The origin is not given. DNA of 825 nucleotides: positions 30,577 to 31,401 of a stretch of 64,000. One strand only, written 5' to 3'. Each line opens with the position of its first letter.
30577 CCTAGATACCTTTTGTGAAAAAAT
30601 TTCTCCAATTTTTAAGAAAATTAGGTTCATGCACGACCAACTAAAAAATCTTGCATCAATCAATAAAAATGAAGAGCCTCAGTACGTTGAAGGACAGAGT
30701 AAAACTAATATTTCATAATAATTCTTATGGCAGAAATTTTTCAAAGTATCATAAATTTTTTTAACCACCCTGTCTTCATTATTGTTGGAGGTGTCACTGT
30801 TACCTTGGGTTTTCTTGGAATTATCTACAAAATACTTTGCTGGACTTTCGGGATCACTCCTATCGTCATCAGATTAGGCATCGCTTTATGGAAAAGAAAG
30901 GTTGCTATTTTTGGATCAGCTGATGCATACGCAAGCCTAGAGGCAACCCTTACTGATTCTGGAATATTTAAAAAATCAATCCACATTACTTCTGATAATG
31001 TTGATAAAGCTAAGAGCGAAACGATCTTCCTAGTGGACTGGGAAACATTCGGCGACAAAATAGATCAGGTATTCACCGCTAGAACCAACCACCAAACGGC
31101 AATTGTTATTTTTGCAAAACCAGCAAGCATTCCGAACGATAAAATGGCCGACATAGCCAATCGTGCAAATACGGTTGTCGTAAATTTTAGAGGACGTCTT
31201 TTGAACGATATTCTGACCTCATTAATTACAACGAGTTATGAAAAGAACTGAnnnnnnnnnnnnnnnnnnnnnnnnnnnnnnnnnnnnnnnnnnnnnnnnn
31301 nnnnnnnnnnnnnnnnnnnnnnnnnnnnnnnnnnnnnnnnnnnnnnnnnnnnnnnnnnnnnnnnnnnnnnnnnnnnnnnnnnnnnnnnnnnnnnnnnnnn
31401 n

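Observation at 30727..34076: Candidate novel defence cassette inside a Type I R-M operon: TM protein + cGAS/OAS-like nucleotidyltransferase + OLD/PARIS-like ATPase-TOPRIM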

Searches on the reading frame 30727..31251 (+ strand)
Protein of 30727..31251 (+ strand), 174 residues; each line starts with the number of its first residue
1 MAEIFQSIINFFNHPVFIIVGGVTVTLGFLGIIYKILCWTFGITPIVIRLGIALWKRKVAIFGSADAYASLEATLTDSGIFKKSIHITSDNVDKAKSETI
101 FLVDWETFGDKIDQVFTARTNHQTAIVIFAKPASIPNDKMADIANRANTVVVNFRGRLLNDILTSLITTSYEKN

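Call 3: search_protein_families(library=pfam, proteins=[window:30727-31251:+], max_evalue=0.01)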
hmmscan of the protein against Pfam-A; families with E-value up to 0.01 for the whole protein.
window:30727-31251:+ (174 aa): 0 families

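Call 4: search_protein_families(library=padloc, proteins=[window:30727-31251:+], max_evalue=0.01)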
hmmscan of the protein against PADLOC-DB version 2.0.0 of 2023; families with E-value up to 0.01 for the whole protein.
window:30727-31251:+ (174 aa): 3 families
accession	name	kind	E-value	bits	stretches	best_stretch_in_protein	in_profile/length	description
PDLC00664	Effector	-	1.6e-75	251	1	6-173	2-173/174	1TM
PDLC01057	C3a59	-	1.6e-33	114.1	1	11-173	5-167/167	trans-membrane (TM)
PDLC01158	Mem_04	-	1.6e-06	26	1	111-169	150-207/212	"Membrane protein (2TM at N-terminus and a globular domain) in type III operon, could be a CARF domain diverged beyond r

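Call 5: search_protein_families(library=ncbifam, proteins=[window:30727-31251:+], max_evalue=0.01)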
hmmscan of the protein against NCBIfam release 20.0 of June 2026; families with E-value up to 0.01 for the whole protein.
window:30727-31251:+ (174 aa): 0 families

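Call 28: find_homologous_proteins(query=window:30727-31251:+, max_evalue=0.00001)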
Query window:30727-31251:+ (174 aa): 545 proteins with E <= 0.00001 among 624 candidates; the best 120 are listed.
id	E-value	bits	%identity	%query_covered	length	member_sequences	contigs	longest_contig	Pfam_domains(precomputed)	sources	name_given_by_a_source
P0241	5.8e-99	347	90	100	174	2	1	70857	-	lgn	-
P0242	9.1e-99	346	90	100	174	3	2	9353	-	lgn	-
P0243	1.1e-96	340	88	100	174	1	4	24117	-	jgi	jgi:hypothetical protein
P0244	1.4e-95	336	90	100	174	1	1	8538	-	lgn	-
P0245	5.4e-88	311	83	97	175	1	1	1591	-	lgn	-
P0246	3.0e-85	302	76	100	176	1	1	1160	-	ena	-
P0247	9.3e-84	298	76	100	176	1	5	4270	-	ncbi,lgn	-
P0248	1.0e-83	297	75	100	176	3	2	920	-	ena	-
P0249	5.2e-83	295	74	100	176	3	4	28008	-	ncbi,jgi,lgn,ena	jgi:hypothetical protein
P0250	7.1e-83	295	74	100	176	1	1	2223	-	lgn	-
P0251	3.0e-82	293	72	100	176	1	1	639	-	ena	-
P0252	4.4e-82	292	75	100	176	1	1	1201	-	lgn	-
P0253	5.8e-82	292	74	100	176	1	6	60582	-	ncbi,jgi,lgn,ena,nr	ncbi:MAG: hypothetical protein A2252_04560 [Elusimicrobia bacterium RIFOXYA2_FULL_39_19]|nr:MAG: hyp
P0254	7.1e-82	291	75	100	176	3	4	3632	-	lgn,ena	-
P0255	9.6e-82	291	73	100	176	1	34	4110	-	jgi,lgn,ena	jgi:5S rRNA maturation endonuclease (ribonuclease M5)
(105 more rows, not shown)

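Call 39: predict_structure(alignment_id=A3)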
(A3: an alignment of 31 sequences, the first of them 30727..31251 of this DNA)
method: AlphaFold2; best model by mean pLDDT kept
length: 174 residues; sequences in the alignment: 31
mean_pLDDT: 79.2   pTM: 0.65
mean pLDDT of the five models: 79.2, 78.5, 77.3, 75.9, 74.6
residues with pLDDT >= 90: 14; 70-90: 134; 50-70: 21; < 50: 5
segments of 3 or more residues with pLDDT < 50: 170-174
pLDDT, mean of each block of 10 residues (from residue 1): 72 77 86 82 72 80 89 80 85 85 89 87 85 83 83 67 60 38
secondary structure, 60 per line:
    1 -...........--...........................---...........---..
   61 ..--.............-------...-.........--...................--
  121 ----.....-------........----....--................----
elements in order: H2-12 H15-41 H45-55 E59-62 H65-77 E85-87 H89-97 E100-104 H105-118 E125-129 H137-144 E149-152 H155-170
